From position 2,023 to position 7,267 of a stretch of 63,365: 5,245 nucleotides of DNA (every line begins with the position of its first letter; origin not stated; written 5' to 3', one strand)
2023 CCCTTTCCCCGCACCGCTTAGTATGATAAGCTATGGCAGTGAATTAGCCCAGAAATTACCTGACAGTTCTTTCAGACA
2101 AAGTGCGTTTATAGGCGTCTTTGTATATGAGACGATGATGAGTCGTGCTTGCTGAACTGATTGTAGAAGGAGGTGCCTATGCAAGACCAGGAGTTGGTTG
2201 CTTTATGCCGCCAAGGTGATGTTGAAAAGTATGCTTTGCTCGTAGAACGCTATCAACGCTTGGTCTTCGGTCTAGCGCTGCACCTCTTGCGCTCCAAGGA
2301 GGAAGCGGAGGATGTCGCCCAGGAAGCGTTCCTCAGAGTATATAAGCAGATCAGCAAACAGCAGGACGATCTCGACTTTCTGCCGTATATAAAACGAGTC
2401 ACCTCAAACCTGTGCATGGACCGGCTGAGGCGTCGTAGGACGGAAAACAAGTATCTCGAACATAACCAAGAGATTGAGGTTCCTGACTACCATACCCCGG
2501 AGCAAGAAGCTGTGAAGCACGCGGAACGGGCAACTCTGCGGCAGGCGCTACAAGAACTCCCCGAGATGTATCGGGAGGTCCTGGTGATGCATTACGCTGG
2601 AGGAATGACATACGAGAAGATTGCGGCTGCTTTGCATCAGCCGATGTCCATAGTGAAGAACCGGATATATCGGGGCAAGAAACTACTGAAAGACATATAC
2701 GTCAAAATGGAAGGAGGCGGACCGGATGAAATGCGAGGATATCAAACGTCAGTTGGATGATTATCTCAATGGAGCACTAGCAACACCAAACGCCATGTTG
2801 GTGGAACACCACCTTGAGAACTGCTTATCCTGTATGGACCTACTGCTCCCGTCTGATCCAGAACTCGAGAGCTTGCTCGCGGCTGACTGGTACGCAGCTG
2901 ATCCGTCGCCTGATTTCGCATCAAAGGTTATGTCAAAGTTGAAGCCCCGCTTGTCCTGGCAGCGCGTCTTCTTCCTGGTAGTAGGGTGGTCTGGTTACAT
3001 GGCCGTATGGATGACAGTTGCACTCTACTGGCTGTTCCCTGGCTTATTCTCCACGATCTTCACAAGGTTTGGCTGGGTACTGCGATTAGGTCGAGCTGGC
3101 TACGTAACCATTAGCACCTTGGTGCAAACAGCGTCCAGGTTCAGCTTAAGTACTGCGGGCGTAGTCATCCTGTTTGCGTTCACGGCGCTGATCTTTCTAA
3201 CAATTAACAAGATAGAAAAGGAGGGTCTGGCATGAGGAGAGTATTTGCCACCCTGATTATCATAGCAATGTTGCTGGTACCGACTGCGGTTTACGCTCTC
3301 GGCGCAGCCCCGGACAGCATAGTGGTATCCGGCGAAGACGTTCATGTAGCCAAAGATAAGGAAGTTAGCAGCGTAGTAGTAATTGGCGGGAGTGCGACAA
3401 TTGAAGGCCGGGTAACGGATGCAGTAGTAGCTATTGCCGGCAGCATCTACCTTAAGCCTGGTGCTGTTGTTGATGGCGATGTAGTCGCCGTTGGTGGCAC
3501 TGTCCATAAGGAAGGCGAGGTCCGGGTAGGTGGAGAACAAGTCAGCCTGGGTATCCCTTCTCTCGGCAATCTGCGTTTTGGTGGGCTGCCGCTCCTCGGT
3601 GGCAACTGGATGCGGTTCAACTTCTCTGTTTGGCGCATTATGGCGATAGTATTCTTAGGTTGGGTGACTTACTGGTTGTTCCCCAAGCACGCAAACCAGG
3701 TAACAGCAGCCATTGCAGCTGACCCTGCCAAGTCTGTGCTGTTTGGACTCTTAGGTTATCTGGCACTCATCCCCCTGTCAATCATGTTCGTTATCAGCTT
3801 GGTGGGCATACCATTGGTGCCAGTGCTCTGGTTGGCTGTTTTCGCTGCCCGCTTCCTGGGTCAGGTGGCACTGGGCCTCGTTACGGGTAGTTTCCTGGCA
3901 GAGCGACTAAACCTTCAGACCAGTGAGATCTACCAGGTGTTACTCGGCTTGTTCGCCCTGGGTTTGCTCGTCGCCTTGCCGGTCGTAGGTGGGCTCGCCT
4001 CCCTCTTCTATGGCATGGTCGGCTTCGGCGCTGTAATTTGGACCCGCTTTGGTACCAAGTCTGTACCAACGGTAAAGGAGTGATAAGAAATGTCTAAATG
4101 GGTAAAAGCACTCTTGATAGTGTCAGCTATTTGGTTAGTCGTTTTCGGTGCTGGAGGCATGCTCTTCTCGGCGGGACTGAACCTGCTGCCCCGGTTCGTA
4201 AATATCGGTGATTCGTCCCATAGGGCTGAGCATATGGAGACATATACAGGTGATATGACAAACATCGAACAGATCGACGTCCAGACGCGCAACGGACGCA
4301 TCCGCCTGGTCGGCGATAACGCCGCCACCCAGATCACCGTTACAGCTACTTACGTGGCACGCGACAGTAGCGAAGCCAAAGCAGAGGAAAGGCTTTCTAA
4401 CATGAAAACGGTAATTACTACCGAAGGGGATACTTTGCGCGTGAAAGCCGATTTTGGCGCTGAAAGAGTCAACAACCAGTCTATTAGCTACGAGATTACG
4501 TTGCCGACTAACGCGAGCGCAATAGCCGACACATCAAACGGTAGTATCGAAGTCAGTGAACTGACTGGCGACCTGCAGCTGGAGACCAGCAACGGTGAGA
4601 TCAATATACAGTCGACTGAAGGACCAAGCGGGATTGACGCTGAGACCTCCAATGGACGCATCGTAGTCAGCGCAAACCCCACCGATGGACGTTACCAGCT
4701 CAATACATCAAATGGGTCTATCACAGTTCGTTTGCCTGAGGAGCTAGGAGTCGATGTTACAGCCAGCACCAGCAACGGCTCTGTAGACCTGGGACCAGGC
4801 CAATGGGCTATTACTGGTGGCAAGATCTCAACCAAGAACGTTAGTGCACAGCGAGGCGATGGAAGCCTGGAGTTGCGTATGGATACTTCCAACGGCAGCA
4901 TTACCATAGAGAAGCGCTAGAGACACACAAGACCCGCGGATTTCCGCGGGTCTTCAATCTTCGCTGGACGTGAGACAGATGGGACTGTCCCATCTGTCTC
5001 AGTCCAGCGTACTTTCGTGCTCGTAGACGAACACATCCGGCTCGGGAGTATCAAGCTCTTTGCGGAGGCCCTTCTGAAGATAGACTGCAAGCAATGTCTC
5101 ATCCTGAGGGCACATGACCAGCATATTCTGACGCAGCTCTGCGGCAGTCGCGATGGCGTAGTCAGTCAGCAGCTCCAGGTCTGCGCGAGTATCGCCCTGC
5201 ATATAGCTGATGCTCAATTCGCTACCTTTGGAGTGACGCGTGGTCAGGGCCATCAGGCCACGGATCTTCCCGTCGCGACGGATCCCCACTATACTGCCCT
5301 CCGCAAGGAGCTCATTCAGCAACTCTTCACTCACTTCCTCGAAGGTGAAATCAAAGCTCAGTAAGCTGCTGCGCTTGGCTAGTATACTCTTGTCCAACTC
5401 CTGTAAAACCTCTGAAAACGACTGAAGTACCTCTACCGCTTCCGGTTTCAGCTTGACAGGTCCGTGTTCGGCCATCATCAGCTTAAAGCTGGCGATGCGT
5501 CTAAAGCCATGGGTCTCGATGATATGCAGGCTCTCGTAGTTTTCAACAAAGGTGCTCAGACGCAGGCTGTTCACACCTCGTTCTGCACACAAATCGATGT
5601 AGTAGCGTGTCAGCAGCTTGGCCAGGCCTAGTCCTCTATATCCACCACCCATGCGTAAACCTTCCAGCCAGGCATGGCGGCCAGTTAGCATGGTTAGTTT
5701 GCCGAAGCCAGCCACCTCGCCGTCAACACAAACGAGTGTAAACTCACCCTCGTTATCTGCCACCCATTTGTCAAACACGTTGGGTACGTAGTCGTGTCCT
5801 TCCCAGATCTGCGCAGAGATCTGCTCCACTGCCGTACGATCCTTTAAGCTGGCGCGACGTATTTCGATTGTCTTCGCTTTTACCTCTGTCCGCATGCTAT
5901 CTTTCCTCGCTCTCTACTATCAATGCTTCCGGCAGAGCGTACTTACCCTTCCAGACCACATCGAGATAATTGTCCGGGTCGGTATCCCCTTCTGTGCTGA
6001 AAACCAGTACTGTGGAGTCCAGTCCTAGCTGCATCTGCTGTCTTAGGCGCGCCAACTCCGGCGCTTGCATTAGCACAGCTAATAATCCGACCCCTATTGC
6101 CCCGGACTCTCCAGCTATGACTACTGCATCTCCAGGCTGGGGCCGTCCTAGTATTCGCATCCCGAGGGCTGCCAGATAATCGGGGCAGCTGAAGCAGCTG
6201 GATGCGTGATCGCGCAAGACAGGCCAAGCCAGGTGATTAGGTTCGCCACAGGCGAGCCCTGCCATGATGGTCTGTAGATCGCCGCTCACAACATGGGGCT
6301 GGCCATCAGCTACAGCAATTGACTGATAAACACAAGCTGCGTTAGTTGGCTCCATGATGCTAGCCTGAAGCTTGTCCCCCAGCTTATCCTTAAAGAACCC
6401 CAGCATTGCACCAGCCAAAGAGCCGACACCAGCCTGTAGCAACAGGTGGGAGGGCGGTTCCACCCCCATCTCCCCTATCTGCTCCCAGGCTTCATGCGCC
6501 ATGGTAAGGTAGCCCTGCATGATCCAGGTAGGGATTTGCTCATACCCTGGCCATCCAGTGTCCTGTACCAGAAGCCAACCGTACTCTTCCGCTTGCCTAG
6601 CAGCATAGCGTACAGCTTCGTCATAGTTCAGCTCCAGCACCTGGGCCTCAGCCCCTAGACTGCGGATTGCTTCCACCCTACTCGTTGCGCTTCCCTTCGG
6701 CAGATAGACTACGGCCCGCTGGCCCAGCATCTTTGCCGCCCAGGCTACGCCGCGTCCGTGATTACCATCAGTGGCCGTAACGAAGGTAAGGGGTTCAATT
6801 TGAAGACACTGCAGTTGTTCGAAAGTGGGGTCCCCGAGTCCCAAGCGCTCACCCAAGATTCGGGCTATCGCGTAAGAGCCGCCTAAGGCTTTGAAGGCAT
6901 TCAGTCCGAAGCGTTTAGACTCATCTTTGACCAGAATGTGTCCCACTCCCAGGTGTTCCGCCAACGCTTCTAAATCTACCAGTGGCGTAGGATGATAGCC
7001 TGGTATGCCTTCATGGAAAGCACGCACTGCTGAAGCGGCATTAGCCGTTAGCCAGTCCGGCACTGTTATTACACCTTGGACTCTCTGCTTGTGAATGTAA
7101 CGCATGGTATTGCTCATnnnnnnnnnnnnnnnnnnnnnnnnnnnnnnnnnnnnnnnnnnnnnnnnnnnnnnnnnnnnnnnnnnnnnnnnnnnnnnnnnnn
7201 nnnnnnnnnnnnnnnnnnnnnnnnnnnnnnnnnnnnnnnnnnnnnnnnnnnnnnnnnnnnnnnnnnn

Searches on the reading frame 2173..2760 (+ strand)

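Call 83: search_protein_families(library=pfam, proteins=[window:2173-2760:+], max_evalue=0.00001)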
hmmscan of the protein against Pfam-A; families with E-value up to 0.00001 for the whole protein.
window:2173-2760:+ (195 aa): 3 families
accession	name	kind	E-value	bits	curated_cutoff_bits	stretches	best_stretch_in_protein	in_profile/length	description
PF04542.20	Sigma70_r2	-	1.5e-18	66.7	24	1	23-89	1-69/71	Sigma-70 region 2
PF08281.18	Sigma70_r4_2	-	2.7e-14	53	25.7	1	121-172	3-54/54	Sigma-70, region 4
PF04545.22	Sigma70_r4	-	2.8e-06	27.2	24.1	1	125-168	1-44/50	Sigma-70, region 4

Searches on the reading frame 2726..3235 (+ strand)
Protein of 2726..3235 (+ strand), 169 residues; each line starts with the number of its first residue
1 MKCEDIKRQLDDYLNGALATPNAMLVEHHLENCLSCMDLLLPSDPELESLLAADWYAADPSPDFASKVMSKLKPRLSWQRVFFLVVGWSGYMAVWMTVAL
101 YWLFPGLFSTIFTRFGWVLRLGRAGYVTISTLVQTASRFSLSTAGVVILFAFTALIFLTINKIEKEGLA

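Call 83: search_protein_families(library=pfam, proteins=[window:2726-3235:+], max_evalue=0.00001)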
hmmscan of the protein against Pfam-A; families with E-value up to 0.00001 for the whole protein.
window:2726-3235:+ (169 aa): 1 family
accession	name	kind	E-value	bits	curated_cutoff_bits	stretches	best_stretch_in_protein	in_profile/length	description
PF13490.11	zf-HC2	-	1.7e-07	31.7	22.2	1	3-36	1-34/35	Putative zinc-finger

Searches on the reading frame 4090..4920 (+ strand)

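Call 83: search_protein_families(library=pfam, proteins=[window:4090-4920:+], max_evalue=0.00001)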
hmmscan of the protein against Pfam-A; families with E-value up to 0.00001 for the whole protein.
window:4090-4920:+ (276 aa): 1 family
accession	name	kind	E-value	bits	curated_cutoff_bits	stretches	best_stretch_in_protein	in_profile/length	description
PF13349.12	DUF4097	-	4.3e-12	46.4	22.9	1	44-274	63-247/247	Toastrack DUF4097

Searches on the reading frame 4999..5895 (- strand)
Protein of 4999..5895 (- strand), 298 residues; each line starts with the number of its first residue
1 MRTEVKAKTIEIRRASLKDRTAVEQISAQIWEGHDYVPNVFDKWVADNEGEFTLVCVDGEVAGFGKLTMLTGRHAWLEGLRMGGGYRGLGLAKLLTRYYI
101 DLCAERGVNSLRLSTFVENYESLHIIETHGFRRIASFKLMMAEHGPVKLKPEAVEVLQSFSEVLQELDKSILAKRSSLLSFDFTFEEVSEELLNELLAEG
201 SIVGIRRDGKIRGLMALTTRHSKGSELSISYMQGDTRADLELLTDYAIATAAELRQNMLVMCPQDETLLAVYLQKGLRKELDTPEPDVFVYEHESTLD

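Call 83: search_protein_families(library=pfam, proteins=[window:4999-5895:-], max_evalue=0.00001)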
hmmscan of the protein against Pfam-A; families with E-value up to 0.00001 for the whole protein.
window:4999-5895:- (298 aa): 1 family
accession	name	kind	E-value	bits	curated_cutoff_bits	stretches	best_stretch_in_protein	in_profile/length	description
PF00583.31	Acetyltransf_1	-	3.1e-15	56.9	20.7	1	33-131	16-116/116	Acetyltransferase (GNAT) family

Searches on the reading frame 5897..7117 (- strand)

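Call 83: search_protein_families(library=pfam, proteins=[window:5897-7117:-], max_evalue=0.00001)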
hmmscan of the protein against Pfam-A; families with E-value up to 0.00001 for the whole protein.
window:5897-7117:- (406 aa): 1 family
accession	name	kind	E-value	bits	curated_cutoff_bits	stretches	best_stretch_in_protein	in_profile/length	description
PF00291.31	PALP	-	2.5e-47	162.1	35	1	40-348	4-276/295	Pyridoxal-phosphate dependent enzyme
